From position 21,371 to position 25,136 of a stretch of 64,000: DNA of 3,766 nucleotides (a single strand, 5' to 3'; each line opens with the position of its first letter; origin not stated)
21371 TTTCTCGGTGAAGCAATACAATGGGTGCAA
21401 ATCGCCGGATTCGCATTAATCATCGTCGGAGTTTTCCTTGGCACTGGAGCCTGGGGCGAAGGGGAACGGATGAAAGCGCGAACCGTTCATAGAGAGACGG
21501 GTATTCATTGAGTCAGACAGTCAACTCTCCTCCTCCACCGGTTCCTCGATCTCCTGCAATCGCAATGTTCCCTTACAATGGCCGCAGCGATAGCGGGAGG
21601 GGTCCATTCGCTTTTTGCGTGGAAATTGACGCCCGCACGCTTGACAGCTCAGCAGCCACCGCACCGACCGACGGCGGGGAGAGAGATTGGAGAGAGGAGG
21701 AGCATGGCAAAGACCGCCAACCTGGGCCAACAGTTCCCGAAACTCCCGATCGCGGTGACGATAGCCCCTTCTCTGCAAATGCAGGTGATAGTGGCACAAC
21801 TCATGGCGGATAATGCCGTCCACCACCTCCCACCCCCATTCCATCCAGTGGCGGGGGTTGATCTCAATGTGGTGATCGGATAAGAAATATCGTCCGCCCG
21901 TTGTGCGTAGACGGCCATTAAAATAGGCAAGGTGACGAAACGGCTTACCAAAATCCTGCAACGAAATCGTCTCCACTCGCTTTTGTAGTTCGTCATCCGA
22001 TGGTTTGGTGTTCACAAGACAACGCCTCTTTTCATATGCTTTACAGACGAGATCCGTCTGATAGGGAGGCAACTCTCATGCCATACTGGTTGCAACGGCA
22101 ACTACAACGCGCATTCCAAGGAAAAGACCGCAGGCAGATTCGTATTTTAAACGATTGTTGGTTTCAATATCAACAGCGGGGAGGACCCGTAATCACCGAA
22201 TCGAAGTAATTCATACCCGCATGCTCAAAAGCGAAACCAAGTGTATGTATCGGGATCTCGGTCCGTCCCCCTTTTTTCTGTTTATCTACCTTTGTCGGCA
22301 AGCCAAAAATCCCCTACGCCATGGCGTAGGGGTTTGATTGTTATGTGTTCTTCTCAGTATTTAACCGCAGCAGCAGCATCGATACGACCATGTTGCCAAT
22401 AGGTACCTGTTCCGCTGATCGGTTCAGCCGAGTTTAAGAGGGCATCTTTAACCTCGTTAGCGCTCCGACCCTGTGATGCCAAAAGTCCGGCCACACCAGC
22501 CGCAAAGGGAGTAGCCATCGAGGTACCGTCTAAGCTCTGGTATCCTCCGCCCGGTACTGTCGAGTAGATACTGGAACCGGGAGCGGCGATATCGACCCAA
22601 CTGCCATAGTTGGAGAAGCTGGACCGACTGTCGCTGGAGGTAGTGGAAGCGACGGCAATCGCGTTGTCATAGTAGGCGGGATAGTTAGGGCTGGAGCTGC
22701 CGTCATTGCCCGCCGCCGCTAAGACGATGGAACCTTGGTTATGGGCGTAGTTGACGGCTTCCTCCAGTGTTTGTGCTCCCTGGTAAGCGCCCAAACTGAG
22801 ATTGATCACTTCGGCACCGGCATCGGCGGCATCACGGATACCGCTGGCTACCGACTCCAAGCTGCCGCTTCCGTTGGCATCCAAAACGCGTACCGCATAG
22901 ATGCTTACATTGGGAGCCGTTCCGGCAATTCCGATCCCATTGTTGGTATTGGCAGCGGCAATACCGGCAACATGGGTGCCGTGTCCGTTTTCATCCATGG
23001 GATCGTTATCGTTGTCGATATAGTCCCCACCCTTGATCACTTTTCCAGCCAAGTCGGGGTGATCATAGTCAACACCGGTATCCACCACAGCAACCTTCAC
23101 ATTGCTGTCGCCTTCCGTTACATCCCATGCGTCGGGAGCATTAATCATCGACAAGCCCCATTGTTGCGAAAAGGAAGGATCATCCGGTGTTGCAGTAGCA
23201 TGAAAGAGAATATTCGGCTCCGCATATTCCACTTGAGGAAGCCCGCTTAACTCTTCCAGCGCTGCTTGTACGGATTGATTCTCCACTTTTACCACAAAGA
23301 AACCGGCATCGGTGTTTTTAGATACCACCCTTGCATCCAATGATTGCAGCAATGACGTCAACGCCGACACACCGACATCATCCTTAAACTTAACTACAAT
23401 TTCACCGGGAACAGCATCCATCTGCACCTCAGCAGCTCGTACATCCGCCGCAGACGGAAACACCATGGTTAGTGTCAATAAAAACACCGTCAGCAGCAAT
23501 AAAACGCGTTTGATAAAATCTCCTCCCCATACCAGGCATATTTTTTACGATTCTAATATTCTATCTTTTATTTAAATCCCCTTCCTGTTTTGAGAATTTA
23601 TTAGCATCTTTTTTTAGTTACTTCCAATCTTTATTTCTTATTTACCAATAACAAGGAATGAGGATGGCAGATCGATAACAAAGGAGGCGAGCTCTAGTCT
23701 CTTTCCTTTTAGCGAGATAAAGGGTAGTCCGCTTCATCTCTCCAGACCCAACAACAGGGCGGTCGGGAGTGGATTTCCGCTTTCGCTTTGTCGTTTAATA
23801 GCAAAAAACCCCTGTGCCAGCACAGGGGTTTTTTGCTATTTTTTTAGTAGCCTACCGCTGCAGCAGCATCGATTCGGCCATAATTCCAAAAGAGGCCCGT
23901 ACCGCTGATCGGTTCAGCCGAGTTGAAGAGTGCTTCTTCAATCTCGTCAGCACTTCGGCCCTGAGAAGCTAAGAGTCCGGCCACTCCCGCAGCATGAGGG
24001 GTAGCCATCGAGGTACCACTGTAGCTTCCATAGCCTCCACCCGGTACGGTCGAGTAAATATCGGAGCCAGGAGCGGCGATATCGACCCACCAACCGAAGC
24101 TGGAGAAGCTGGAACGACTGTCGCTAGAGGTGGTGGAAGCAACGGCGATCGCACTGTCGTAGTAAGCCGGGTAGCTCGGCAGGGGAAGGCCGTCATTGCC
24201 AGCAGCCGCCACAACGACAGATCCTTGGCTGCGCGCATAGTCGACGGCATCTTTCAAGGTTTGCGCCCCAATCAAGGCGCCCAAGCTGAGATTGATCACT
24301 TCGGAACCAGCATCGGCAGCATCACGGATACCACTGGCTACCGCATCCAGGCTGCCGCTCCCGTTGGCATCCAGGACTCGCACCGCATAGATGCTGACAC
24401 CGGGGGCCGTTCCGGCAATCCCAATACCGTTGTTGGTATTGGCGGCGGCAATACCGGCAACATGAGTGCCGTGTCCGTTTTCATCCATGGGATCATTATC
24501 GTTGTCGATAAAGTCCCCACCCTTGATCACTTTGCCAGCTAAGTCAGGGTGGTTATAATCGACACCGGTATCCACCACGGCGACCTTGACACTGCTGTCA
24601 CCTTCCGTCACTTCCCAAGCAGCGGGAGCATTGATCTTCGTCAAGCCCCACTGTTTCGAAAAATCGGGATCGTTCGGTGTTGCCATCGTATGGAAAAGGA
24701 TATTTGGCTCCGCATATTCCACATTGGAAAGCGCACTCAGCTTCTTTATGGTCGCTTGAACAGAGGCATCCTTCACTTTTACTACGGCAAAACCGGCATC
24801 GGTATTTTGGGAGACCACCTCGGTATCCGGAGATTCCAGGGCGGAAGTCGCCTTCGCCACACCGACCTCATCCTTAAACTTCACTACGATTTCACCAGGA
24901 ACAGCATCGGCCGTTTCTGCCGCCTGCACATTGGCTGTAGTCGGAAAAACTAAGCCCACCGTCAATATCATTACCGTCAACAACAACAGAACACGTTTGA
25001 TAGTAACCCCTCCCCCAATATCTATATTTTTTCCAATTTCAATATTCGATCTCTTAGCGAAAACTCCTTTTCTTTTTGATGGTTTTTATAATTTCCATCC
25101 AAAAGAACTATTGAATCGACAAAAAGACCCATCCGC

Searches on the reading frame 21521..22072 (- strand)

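Call 3: search_protein_families(library=pfam, proteins=[window:21521-22072:-], max_evalue=0.1)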
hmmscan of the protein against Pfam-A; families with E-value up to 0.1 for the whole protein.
window:21521-22072:- (183 aa): 2 families
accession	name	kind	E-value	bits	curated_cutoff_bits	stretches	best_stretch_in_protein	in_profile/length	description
PF10263.15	SprT-like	-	3e-12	46.8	25.6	1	41-121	16-98/108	SprT-like family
PF17283.8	Zn_ribbon_SprT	-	1.7e-06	28.4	28.1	1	139-171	3-35/38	SprT-like zinc ribbon domain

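Call 4: search_protein_families(library=ncbifam, proteins=[window:21521-22072:-], max_evalue=0.1)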
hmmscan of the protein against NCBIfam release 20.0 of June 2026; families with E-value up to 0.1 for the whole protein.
window:21521-22072:- (183 aa): 4 families
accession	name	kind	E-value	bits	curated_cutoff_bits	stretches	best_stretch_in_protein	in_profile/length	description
NF003339.0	PRK04351.1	equivalog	1.3e-59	200.1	113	1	26-174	3-146/149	SprT family protein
NF003421.0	PRK04860.1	equivalog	3.4e-05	23.5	175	1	57-175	45-167/170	SprT family zinc-dependent metalloprotease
NF041915.1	HVO_2901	equivalog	0.035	13.9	80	1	133-166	8-42/55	HVO_2901 family zinc finger protein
NF041197.2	CxxC_Se_CxxC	equivalog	0.088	13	40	0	133-153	11-31/53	dual CXXC motif small (seleno)protein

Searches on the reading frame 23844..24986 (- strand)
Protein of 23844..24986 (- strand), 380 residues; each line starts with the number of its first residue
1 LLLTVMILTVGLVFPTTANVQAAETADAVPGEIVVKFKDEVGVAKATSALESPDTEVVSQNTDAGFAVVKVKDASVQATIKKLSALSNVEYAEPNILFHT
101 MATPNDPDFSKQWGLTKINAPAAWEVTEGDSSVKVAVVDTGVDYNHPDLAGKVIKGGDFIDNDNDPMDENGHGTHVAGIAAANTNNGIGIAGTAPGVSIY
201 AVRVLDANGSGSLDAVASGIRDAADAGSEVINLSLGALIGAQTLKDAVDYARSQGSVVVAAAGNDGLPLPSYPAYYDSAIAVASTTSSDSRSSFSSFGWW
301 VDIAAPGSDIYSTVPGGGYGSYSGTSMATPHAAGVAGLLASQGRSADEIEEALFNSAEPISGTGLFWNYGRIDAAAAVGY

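Call 3: search_protein_families(library=pfam, proteins=[window:23844-24986:-], max_evalue=0.1)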
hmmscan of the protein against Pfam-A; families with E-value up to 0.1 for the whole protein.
window:23844-24986:- (380 aa): 2 families
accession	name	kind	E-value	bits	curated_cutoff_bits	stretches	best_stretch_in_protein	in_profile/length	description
PF00082.27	Peptidase_S8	-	3.7e-58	197.6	21.8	1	131-359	2-275/288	Subtilase family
PF22148.1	Fervidolysin_NPro-like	-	3.2e-19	69.5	21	1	17-95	4-81/81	Fervidolysin N-terminal prodomain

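Call 4: search_protein_families(library=ncbifam, proteins=[window:23844-24986:-], max_evalue=0.1)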
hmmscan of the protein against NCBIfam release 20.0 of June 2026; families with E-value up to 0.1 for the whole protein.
window:23844-24986:- (380 aa): 10 families
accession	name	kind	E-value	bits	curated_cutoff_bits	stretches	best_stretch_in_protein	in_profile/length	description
TIGR03921.1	T7SS_mycosin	equivalog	4.9e-62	210.1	278.75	1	120-378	3-285/353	type VII secretion-associated serine protease mycosin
NF033595.1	denti_PrtP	equivalog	1.2e-30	106.7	300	3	231-377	342-501/606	dentilisin complex serine proteinase subunit PrtP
NF049966.1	QH_SP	equivalog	3.4e-23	82.1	165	1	134-355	1-209/219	subtilisin-like serine protease QhpE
TIGR03895.1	protease_PatA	subfamily_domain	3.3e-19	69.1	421.05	1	172-359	1-202/606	PatA/PatG family cyanobactin maturation protease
NF051851.1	AtpSerPepEprS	equivalog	4.7e-16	58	1700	2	294-338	270-316/988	autotransporter serine peptidase EprS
NF040553.1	SGO_0316_fam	subfamily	3.6e-14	51.4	1400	2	302-339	670-707/1486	SGO_0316/SGO_0317 family LPXTG-anchored serine peptidase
NF040809.1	germ_prot_CspBA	exception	1.7e-11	42.5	1250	2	280-343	406-476/1099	bifunctional germination protease/germinant receptor pseudoprotease CspBA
NF042956.1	IteS_antiphage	equivalog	2.2e-06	26.2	900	1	58-238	190-361/747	S8 family anti-phage peptidase IteS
NF011902.0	PRK15375.1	equivalog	0.0058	15.1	1118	1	22-119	119-219/543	SPI-1 type III secretion system effector GTPase-activating protein SptP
NF040808.2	CspC_non_triad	exception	0.07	11.6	675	0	299-340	457-498/556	bile acid germinant receptor pseudoprotease CspC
